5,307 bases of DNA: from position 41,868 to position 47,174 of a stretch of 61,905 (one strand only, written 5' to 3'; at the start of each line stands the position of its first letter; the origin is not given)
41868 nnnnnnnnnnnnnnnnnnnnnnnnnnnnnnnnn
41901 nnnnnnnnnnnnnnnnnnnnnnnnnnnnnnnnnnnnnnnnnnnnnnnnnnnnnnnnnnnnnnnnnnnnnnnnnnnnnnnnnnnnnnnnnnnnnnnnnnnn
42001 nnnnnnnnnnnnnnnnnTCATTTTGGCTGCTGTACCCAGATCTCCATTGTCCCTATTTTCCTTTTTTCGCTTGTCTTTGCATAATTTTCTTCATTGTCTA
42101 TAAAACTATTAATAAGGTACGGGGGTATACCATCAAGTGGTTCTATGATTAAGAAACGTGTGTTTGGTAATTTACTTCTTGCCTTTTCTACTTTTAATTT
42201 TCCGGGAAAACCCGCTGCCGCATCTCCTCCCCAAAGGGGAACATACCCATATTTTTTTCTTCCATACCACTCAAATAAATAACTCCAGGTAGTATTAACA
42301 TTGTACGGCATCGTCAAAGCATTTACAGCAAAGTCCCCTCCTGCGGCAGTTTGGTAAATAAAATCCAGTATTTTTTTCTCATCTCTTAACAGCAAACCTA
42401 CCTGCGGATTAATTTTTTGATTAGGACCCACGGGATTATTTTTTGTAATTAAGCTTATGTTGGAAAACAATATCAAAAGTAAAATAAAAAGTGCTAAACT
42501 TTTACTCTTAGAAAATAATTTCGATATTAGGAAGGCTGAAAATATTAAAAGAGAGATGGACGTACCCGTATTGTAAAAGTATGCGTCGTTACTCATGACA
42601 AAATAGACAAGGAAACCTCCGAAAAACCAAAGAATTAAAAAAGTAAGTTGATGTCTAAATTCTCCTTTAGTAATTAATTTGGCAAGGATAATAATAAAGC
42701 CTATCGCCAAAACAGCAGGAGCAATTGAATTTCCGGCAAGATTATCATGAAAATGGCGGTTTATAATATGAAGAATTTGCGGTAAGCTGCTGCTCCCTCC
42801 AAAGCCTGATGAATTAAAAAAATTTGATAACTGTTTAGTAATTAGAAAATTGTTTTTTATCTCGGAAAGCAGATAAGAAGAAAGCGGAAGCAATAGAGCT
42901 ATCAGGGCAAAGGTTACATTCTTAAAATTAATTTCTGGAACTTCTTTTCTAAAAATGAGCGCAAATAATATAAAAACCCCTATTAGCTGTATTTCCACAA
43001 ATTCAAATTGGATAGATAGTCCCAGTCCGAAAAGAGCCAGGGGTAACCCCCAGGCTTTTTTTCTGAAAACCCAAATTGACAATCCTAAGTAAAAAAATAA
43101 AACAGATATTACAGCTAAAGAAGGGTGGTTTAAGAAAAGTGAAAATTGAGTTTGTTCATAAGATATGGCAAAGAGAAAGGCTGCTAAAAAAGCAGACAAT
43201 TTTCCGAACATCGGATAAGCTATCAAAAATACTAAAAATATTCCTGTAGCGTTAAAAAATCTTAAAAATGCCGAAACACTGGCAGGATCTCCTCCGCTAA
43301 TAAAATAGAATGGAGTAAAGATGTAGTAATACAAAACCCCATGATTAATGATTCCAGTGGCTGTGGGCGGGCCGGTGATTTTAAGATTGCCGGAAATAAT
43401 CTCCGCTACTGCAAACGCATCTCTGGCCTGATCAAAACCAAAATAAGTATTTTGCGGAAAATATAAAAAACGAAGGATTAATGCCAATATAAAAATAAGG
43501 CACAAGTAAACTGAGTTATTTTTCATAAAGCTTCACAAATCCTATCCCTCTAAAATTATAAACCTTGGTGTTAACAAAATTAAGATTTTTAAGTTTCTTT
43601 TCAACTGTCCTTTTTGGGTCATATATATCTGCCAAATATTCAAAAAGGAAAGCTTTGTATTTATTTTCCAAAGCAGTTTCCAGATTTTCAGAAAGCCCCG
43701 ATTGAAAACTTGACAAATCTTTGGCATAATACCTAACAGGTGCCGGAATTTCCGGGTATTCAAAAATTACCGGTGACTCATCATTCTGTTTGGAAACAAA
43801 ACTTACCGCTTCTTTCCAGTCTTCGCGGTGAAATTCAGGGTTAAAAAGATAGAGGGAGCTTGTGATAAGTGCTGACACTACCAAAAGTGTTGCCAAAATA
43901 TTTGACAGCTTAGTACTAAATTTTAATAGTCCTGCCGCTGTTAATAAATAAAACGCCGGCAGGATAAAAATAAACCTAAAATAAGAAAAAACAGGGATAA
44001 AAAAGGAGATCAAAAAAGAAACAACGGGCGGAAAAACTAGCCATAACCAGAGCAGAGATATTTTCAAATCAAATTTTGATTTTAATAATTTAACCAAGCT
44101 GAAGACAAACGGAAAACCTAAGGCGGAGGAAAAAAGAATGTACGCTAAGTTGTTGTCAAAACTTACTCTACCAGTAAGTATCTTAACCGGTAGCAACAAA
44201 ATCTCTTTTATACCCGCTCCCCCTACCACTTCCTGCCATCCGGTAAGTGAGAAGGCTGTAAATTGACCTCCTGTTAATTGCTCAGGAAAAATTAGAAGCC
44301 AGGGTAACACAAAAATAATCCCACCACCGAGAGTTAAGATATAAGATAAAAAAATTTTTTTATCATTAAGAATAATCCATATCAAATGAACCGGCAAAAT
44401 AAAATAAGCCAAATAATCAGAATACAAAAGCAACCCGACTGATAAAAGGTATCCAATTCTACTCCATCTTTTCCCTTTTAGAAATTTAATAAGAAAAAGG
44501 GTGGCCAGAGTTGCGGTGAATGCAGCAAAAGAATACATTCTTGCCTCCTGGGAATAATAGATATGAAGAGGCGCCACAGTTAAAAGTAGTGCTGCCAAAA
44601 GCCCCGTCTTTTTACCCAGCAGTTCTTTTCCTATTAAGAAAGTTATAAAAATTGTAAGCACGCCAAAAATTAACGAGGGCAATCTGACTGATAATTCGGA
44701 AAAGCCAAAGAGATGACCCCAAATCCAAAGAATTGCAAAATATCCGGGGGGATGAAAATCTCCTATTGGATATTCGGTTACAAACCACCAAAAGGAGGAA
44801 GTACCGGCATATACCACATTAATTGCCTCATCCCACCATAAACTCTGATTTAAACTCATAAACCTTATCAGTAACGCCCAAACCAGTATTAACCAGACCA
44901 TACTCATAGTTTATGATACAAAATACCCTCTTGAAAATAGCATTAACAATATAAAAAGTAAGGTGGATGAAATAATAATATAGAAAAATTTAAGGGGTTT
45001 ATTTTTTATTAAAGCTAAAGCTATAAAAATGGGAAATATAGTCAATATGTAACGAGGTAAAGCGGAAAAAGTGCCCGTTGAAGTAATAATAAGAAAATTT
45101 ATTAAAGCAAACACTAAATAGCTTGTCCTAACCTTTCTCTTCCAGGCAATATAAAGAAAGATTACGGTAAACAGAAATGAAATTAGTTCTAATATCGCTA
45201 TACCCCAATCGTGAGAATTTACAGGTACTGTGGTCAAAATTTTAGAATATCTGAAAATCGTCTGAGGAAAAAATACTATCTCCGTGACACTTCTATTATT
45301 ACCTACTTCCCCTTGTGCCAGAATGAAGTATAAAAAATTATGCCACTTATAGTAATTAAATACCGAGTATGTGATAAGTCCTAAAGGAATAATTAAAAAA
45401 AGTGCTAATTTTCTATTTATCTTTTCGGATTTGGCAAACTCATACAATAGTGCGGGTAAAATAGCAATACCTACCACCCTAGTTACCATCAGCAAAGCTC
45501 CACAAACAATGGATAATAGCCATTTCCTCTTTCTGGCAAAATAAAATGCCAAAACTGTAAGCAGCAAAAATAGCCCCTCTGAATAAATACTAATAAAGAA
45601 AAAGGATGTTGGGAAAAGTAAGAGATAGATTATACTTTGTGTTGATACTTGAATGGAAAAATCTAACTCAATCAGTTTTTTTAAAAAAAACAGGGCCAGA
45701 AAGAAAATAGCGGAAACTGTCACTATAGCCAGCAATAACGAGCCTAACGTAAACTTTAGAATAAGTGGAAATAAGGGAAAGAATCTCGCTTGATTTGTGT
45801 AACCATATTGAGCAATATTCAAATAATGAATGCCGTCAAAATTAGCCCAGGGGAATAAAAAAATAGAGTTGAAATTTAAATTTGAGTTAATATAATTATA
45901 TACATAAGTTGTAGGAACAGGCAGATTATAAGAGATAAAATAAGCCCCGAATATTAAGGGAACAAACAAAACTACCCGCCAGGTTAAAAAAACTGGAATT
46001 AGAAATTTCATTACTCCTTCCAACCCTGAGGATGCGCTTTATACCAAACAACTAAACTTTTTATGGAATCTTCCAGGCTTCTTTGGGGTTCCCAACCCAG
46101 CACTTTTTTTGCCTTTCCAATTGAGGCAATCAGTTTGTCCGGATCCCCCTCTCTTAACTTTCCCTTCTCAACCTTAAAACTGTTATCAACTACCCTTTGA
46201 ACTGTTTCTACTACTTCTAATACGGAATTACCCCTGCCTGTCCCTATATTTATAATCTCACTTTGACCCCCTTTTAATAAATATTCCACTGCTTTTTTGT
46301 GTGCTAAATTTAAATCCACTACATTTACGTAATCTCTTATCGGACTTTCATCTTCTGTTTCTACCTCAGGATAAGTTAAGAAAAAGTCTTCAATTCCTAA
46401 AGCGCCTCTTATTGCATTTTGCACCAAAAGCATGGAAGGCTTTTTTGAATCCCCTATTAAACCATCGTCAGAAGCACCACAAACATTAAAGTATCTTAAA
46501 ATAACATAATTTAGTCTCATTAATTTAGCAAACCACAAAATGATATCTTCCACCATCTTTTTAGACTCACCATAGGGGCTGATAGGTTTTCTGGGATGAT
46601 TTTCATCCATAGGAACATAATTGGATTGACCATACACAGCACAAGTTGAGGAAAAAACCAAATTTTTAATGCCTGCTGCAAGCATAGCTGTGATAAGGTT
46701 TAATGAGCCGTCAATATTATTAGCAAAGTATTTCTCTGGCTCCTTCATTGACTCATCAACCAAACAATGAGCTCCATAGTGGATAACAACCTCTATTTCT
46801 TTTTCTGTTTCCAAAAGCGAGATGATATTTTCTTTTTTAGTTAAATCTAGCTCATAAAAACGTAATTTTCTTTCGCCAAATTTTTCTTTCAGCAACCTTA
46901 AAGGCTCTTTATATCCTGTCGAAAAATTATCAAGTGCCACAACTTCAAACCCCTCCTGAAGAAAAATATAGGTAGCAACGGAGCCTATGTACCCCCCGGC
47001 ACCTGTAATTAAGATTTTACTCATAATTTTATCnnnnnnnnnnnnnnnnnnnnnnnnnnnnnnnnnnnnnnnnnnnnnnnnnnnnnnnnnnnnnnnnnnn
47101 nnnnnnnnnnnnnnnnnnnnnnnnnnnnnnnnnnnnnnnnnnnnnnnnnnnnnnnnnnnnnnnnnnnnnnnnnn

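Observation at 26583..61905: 35-kb envelope-glycan locus built around eleven GT-C/Wzy_C-type membrane enzymes, with no Wzx flippase, Wzy polymerase or PCP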

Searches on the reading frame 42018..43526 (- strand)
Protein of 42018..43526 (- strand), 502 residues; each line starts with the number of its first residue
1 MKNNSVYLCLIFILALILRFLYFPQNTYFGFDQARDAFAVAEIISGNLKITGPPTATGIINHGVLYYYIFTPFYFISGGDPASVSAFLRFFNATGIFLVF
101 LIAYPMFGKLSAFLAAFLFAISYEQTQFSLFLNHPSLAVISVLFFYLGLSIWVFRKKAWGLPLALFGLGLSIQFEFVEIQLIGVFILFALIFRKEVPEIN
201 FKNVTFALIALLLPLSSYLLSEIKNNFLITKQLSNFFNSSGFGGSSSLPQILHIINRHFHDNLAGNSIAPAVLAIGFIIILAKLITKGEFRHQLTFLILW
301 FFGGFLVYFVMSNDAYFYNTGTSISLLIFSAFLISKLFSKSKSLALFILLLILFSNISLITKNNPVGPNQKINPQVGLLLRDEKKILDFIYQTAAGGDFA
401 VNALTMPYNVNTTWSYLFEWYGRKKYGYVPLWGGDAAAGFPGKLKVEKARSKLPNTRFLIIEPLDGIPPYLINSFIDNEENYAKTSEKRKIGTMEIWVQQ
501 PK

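Call 4: search_protein_families(library=pfam, proteins=[window:42018-43526:-], max_evalue=0.01)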
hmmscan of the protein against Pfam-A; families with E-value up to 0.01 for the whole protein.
window:42018-43526:- (502 aa): 1 family
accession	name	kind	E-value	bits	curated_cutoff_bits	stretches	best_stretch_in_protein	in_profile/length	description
PF13231.12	PMT_2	-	0.0002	22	26.1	1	62-212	2-150/160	Dolichyl-phosphate-mannose-protein mannosyltransferase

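Call 9: search_protein_families(library=pfam, proteins=[window:42018-43526:-], max_evalue=10)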
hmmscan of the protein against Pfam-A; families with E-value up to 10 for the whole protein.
window:42018-43526:- (502 aa): 1 family
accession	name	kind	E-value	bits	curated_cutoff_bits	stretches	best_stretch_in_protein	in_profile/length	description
PF13231.12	PMT_2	-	0.0002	22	26.1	1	62-212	2-150/160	Dolichyl-phosphate-mannose-protein mannosyltransferase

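Call 10: search_protein_families(library=ncbifam, proteins=[window:42018-43526:-], max_evalue=1)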
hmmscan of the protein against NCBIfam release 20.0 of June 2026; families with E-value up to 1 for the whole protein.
window:42018-43526:- (502 aa): 1 family
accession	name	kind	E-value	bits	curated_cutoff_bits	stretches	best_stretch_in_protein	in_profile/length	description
TIGR03663.1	TIGR03663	subfamily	0.00014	21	126.25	1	8-424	4-429/435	flippase activity-associated protein Agl23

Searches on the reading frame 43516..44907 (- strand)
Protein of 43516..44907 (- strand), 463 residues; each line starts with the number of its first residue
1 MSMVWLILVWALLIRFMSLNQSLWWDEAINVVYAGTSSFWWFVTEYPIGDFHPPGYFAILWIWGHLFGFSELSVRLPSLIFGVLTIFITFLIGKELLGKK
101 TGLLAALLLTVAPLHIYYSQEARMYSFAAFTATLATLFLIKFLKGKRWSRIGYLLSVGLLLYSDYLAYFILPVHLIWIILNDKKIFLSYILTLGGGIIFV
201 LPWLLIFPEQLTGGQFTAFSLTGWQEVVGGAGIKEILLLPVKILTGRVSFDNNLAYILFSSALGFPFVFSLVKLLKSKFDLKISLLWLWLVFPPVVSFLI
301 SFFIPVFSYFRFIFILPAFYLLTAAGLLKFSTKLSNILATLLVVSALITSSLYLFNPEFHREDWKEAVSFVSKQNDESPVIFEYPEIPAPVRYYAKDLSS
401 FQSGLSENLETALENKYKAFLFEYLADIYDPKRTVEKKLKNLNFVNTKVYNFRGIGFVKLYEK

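Call 4: search_protein_families(library=pfam, proteins=[window:43516-44907:-], max_evalue=0.01)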
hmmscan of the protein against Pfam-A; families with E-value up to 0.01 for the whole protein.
window:43516-44907:- (463 aa): 1 family
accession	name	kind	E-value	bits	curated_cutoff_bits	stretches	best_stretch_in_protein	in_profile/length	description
PF13231.12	PMT_2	-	2e-17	64.3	26.1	1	52-201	2-155/160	Dolichyl-phosphate-mannose-protein mannosyltransferase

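Call 10: search_protein_families(library=ncbifam, proteins=[window:43516-44907:-], max_evalue=1)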
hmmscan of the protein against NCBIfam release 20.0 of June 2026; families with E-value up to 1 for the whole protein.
window:43516-44907:- (463 aa): 3 families
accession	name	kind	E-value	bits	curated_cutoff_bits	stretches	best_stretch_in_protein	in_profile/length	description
TIGR03663.1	TIGR03663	subfamily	7.5e-15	54.9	126.25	1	3-187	3-167/435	flippase activity-associated protein Agl23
TIGR04154.1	archaeo_STT3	subfamily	1.9e-06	26.6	450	1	79-118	103-142/831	oligosaccharyl transferase, archaeosortase A system-associated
NF052499.1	MnslTaseMT1671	equivalog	0.00011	20.8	900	1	15-364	41-385/523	mannosyltransferase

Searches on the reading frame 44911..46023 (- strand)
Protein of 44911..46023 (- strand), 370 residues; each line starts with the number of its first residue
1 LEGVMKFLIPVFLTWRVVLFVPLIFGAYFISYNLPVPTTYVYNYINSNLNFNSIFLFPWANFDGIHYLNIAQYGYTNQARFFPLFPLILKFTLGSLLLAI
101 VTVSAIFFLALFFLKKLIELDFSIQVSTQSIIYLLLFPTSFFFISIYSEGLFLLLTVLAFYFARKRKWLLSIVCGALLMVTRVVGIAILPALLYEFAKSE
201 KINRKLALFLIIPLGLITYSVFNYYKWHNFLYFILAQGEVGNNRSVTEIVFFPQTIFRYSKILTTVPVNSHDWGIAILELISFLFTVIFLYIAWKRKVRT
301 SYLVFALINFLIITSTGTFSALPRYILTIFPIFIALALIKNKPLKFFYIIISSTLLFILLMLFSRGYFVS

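Call 4: search_protein_families(library=pfam, proteins=[window:44911-46023:-], max_evalue=0.01)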
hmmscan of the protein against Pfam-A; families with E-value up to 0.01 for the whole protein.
window:44911-46023:- (370 aa): 0 families

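Call 9: search_protein_families(library=pfam, proteins=[window:44911-46023:-], max_evalue=10)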
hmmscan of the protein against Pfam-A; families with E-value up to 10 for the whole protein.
window:44911-46023:- (370 aa): 1 family
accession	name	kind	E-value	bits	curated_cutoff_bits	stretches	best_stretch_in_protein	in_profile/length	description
PF04188.19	Mannosyl_trans2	-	4.2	7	22.4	1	59-182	58-199/443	Mannosyltransferase (PIG-V)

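Call 10: search_protein_families(library=ncbifam, proteins=[window:44911-46023:-], max_evalue=1)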
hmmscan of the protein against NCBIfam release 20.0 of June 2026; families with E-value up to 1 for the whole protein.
window:44911-46023:- (370 aa): 1 family
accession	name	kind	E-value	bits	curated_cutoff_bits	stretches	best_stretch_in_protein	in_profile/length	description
NF046093.1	AZOBR_p60025_fam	subfamily_domain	0.00097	18.4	150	1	82-213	97-230/232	AZOBR_p60025 family cell surface glycopolymer formation protein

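Call 36: search_solved_structures(query=A4, max_evalue=10)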
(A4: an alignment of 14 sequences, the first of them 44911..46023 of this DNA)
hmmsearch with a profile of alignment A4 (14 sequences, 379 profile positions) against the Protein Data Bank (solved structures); distinct sequences matched with E-value up to 10: 1.
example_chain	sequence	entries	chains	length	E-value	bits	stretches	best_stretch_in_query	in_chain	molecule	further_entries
7xc6_E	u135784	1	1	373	0.49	13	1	231-283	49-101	LuxE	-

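Call 37: search_protein_families(library=pfam, alignment_id=A4, max_evalue=1)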
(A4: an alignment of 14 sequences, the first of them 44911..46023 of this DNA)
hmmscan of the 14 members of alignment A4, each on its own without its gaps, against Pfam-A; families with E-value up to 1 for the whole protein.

A. member 1, window:44911-46023:- (370 aa): 0 families

B. families by the number of members that match (of 14 scanned): 5 families
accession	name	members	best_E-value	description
PF04188.19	Mannosyl_trans2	6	1.7e-09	Mannosyltransferase (PIG-V)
PF13231.12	PMT_2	1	0.0011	Dolichyl-phosphate-mannose-protein mannosyltransferase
PF09594.16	GT87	1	0.0023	Glycosyltransferase family 87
PF20452.3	Calmod_bind_C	1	0.12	Calmodulin binding protein C-terminal domain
PF24283.1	DUF7471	1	0.26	Family of unknown function (DUF7471)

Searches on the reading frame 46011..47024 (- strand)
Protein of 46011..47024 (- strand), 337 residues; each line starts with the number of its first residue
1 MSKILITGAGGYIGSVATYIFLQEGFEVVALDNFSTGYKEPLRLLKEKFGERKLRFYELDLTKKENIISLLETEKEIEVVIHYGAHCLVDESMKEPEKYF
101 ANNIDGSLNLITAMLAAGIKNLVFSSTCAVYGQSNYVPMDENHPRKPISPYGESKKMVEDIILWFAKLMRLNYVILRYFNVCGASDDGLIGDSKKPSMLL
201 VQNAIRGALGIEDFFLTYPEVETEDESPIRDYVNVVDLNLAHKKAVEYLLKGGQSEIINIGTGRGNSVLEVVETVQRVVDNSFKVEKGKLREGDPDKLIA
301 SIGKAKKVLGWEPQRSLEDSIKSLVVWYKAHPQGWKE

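Call 4: search_protein_families(library=pfam, proteins=[window:46011-47024:-], max_evalue=0.01)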
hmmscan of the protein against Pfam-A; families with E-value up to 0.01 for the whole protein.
window:46011-47024:- (337 aa): 9 families
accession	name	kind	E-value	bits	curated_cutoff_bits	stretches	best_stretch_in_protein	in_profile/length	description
PF01370.27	Epimerase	-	1.3e-46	159.5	20.9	1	4-261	1-240/240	NAD dependent epimerase/dehydratase family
PF16363.11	GDP_Man_Dehyd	-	2.7e-46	159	27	1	5-322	1-330/332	GDP-mannose 4,6 dehydratase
PF04321.23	RmlD_sub_bind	-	3.5e-15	56.3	27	1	3-184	2-154/287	RmlD substrate binding domain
PF01073.25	3Beta_HSD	-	5.5e-14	52.3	22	1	5-164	1-159/280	3-beta hydroxysteroid dehydrogenase/isomerase family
PF02719.21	Polysacc_synt_2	-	6e-13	49.1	20.2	1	4-185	1-175/293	Polysaccharide biosynthesis protein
PF07993.18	NAD_binding_4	-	4.8e-08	32.9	20.1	1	54-201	63-228/258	Male sterility protein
PF05368.20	NmrA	-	3.7e-07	30.5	27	1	2-135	3-115/298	NmrA-like family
PF00106.31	adh_short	-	9.6e-07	28.9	26.6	1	4-114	3-119/195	short chain dehydrogenase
PF13460.12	NAD_binding_10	-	1.5e-05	25.4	27.2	1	8-177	1-142/184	NAD(P)H-binding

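Call 78: search_solved_structures(query=window:46011-47024:-, max_evalue=1e-20)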
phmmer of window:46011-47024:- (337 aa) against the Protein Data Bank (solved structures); distinct sequences matched with E-value up to 1e-20: 48.
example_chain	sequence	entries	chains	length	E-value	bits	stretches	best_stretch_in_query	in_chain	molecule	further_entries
8wxk_A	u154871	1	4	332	1.1e-69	238.4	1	3-329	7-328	UDP-glucose 4-epimerase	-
2c20_A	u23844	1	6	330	2.7e-61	210.8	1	1-336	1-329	UDP-GLUCOSE 4-EPIMERASE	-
7k3p_A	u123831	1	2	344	2.1e-59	204.6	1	2-329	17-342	UDP-glucose 4-epimerase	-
4twr_A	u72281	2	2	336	9.1e-56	192.7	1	3-316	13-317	NAD binding site:NAD-dependent epimerase/dehydratase:UDP-glucose 4-epimerase | UDP-glucose 4-epimerase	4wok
1kvs_A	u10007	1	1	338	1.1e-54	189.1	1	3-336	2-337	UDP-GALACTOSE 4-EPIMERASE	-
1lrj_A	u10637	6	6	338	4.1e-54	187.2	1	3-336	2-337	UDP-glucose 4-epimerase | UDP-GALACTOSE 4-EPIMERASE | UDP-GALACTOSE-4-EPIMERASE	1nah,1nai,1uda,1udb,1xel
1lrk_A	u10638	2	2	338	4.1e-54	187.2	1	3-336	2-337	UDP-glucose 4-epimerase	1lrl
1udc_A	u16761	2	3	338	5.6e-54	186.8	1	3-336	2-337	UDP-GALACTOSE-4-EPIMERASE | UDP-GALACTOSE 4-EPIMERASE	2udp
1kvq_A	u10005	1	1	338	5.6e-54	186.8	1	3-336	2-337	UDP-GALACTOSE 4-EPIMERASE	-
1kvt_A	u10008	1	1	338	5.6e-54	186.8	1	3-336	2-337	UDP-GALACTOSE 4-EPIMERASE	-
1kvr_A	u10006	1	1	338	7.7e-54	186.3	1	3-336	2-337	UDP-GALACTOSE 4-EPIMERASE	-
1kvu_A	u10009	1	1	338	2e-53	184.9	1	3-336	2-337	UDP-GALACTOSE 4-EPIMERASE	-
1a9z_A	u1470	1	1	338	2e-53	184.9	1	3-336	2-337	UDP-GALACTOSE 4-EPIMERASE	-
1a9y_A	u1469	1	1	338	2.8e-53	184.5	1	3-336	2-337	UDP-GALACTOSE 4-EPIMERASE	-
5gy7_A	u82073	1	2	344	2e-52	181.7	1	3-336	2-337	UDP-glucose 4-epimerase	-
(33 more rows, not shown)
